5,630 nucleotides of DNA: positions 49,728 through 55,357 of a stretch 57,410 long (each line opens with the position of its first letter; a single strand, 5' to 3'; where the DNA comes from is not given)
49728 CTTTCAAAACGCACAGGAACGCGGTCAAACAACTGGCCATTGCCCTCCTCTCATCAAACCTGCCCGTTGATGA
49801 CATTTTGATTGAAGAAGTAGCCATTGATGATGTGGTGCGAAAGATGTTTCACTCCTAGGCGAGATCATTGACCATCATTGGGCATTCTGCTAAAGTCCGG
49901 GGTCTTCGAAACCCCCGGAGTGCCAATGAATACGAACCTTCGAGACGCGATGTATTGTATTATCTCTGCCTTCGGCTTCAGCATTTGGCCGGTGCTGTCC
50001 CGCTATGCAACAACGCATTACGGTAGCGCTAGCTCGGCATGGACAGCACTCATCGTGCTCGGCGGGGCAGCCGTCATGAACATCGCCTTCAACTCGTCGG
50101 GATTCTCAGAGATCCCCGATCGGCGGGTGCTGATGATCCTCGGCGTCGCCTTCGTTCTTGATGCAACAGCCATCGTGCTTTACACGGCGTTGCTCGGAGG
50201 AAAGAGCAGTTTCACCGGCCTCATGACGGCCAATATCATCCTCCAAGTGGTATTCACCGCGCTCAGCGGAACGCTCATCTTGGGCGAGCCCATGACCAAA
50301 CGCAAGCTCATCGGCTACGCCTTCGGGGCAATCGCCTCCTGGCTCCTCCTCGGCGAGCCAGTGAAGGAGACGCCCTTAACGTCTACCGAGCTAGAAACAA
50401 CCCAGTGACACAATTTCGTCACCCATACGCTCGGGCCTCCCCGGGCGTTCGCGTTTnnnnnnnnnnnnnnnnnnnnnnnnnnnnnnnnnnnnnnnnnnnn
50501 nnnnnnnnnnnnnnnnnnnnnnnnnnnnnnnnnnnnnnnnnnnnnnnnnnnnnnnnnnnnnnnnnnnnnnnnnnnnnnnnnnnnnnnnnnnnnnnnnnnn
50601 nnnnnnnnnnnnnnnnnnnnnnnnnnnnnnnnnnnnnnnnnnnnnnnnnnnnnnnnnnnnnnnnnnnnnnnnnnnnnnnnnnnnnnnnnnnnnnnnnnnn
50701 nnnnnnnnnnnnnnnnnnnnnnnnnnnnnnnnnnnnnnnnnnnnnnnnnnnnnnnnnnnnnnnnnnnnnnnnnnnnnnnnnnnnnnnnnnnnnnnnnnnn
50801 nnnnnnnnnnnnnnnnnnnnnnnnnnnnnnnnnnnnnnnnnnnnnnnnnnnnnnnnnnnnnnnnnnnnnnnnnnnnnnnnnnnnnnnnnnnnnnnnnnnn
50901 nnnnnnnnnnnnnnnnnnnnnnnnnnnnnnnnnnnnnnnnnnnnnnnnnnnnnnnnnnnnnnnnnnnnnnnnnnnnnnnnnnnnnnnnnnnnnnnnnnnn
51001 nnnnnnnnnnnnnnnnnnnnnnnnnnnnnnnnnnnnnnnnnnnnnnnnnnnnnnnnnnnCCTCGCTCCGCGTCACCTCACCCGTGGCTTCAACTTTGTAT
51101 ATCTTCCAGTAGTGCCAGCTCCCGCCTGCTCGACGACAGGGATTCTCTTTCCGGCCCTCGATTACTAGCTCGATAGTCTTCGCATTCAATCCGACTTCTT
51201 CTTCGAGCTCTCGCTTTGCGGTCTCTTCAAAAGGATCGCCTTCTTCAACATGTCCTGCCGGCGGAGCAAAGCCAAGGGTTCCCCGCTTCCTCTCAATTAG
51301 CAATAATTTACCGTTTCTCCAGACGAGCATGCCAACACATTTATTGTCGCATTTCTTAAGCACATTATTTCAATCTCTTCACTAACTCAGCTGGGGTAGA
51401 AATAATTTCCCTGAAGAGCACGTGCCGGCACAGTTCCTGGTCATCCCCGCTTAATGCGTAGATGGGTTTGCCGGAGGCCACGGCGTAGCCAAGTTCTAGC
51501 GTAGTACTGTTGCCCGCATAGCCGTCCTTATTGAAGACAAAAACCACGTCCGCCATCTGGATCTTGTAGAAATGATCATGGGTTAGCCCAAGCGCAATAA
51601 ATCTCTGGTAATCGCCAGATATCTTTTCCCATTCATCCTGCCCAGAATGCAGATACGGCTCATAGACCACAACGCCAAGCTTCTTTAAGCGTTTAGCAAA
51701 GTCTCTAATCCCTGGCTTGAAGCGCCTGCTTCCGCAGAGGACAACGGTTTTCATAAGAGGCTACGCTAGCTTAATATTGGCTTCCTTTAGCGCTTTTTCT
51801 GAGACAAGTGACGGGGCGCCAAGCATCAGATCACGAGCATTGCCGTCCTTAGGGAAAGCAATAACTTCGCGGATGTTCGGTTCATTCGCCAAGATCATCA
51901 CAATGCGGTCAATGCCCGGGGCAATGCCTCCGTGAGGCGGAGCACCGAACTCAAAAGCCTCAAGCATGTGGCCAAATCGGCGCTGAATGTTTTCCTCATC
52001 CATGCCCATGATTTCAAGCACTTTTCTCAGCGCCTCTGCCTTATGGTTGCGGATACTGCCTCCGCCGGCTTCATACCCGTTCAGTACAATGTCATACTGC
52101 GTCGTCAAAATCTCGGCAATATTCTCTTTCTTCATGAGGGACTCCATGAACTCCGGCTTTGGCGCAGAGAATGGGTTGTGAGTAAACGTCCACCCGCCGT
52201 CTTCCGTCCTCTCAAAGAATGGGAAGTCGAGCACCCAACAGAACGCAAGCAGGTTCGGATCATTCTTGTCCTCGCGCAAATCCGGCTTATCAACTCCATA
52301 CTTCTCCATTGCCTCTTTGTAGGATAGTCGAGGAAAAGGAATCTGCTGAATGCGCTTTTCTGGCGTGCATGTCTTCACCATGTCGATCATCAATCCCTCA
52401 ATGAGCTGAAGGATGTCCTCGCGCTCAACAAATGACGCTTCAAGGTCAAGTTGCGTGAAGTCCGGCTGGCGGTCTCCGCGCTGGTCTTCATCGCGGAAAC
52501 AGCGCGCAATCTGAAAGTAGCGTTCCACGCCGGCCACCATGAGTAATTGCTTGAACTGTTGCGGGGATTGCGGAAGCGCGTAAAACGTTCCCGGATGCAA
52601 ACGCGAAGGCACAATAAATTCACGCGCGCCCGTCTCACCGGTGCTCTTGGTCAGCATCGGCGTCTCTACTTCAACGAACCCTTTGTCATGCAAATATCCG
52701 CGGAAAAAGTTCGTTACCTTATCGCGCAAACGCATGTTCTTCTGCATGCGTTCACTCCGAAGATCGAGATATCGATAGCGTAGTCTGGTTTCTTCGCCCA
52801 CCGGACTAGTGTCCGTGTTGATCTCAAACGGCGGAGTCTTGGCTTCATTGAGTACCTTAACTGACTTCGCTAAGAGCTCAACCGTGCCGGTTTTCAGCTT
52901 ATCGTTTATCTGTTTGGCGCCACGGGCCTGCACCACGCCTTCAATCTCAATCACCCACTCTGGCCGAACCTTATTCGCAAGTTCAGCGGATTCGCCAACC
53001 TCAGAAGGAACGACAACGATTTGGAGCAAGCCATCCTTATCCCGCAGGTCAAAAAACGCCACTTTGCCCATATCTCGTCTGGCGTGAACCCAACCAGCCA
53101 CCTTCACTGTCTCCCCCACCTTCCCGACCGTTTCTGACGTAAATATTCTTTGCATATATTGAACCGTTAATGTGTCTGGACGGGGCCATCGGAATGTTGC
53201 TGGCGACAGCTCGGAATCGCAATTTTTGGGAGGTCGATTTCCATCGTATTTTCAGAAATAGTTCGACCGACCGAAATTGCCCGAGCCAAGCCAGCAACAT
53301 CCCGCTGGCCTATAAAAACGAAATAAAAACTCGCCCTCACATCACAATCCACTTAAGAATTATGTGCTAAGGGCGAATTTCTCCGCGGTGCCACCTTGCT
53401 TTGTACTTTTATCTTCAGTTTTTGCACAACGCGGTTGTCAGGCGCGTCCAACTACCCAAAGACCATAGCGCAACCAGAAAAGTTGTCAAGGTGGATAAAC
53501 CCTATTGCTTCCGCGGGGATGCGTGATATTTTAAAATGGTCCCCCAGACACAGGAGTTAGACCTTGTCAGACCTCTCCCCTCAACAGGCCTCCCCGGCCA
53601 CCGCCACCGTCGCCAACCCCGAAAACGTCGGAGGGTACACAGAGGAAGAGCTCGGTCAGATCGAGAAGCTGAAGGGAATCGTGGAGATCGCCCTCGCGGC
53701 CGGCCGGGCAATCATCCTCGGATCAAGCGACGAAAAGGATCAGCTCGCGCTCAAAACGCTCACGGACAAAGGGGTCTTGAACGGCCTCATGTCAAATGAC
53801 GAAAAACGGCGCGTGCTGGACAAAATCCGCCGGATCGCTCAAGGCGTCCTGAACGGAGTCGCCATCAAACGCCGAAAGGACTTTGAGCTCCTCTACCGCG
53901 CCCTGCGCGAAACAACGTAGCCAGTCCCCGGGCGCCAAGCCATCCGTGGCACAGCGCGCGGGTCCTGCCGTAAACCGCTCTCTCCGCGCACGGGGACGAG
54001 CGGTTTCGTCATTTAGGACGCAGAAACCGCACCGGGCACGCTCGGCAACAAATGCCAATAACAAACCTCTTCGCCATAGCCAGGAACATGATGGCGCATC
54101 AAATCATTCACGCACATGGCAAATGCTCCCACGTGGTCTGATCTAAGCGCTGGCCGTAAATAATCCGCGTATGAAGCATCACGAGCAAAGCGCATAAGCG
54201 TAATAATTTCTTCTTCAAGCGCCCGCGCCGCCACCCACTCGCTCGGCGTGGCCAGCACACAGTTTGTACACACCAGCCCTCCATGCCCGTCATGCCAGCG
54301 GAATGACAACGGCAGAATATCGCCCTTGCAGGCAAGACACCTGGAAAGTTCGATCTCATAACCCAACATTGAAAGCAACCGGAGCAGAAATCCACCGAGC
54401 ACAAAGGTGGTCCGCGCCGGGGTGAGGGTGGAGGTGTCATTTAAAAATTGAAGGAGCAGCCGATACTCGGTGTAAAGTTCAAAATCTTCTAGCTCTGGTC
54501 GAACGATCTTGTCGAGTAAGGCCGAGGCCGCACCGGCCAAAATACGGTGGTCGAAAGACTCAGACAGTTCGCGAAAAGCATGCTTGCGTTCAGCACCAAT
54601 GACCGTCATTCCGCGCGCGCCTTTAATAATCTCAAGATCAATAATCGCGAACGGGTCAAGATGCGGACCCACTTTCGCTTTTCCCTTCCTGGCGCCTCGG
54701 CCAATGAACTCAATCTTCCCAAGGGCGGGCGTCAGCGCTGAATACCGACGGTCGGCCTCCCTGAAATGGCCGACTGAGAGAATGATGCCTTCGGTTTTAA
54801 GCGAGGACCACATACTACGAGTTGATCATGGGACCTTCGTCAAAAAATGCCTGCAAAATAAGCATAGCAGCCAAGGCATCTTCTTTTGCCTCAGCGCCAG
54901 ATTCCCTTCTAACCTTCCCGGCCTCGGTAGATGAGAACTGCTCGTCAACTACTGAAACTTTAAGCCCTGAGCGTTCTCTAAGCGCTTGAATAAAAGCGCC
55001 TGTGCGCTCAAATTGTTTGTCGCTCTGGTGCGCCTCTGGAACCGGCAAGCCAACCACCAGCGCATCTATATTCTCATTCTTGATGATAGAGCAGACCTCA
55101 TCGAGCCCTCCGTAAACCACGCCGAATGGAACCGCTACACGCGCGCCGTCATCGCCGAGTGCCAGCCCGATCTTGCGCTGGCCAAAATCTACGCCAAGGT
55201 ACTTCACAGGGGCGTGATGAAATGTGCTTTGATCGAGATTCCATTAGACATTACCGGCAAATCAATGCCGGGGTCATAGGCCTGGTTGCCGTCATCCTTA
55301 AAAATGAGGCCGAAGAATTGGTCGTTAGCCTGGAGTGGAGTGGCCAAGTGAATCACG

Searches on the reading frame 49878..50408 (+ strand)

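Call 71: search_protein_families(library=pfam, proteins=[window:49878-50408:+], max_evalue=0.001)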
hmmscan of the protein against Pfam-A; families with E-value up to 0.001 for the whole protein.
window:49878-50408:+ (176 aa): 1 family
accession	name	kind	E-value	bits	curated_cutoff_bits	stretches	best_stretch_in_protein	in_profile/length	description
PF00892.27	EamA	-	1.8e-06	28.7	28.2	1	25-158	5-134/135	EamA-like transporter family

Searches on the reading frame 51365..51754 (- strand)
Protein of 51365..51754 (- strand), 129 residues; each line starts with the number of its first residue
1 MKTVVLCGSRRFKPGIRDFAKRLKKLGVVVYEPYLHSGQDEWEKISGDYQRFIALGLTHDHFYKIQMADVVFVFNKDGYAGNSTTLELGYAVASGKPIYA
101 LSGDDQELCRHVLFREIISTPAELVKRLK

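Call 46: search_protein_families(library=pfam, proteins=[window:51365-51754:-], max_evalue=0.001)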
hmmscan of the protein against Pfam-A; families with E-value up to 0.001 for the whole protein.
window:51365-51754:- (129 aa): 2 families
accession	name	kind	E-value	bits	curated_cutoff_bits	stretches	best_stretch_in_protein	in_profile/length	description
PF05014.21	Nuc_deoxyrib_tr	-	9.3e-08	32.7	28.8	1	17-107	18-102/117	Nucleoside 2-deoxyribosyltransferase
PF15891.11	Nuc_deoxyri_tr2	-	0.00019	22.1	30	1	18-101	21-101/105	Nucleoside 2-deoxyribosyltransferase like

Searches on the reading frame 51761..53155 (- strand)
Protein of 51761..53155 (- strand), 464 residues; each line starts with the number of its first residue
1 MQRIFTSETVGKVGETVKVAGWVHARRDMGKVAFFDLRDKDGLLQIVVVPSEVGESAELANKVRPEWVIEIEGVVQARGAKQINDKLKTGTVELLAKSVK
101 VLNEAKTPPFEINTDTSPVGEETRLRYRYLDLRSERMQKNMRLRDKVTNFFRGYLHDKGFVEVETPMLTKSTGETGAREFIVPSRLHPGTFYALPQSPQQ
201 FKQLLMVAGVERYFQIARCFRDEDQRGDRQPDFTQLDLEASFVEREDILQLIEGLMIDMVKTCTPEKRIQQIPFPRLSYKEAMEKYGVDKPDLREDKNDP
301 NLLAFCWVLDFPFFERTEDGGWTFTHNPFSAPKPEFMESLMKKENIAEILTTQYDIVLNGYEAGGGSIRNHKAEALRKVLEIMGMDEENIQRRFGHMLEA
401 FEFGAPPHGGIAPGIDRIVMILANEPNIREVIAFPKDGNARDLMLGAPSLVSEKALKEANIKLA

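Call 46: search_protein_families(library=pfam, proteins=[window:51761-53155:-], max_evalue=0.001)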
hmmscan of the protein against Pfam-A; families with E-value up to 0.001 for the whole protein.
window:51761-53155:- (464 aa): 2 families
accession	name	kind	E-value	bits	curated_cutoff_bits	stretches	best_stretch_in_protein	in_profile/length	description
PF00152.25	tRNA-synt_2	-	1.2e-115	386.3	25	1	121-437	2-307/308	tRNA synthetases class II (D, K and N)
PF01336.31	tRNA_anti-codon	-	1e-16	61.1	27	1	17-102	1-75/75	OB-fold nucleic acid binding domain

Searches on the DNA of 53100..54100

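Call 56: search_rna_families(source=window, start=53100, end=54100, threshold=evalue, max_evalue=1)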
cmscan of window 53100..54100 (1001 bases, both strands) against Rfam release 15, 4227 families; matches with E-value up to 1: 1.
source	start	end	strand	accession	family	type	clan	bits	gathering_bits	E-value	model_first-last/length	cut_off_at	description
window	53369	53401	-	RF00230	T-box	Cis-reg; leader;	-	22.4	93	0.012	183-216/219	no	T-box leader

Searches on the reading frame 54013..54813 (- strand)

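Call 46: search_protein_families(library=pfam, proteins=[window:54013-54813:-], max_evalue=0.001)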
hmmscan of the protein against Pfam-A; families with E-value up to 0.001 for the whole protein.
window:54013-54813:- (266 aa): 2 families
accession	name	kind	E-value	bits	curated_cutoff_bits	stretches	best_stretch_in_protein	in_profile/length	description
PF02565.21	RecO_C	-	1.1e-11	45.1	22.1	1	92-188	9-98/157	Recombination protein O C terminal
PF11967.14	RecO_N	-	1.2e-10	41.7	27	1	5-70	4-69/80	Recombination protein O N terminal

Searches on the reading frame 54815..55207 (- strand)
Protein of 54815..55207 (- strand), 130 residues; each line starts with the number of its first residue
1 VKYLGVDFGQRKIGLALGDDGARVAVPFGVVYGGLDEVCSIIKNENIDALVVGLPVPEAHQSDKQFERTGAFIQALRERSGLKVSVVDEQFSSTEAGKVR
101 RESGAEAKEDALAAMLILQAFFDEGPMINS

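Call 46: search_protein_families(library=pfam, proteins=[window:54815-55207:-], max_evalue=0.001)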
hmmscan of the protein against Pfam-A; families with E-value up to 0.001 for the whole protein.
window:54815-55207:- (130 aa): 1 family
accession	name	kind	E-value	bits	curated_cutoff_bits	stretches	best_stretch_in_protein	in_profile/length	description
PF03652.20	RuvX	-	1e-25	91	29.2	1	1-123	1-133/134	Holliday junction resolvase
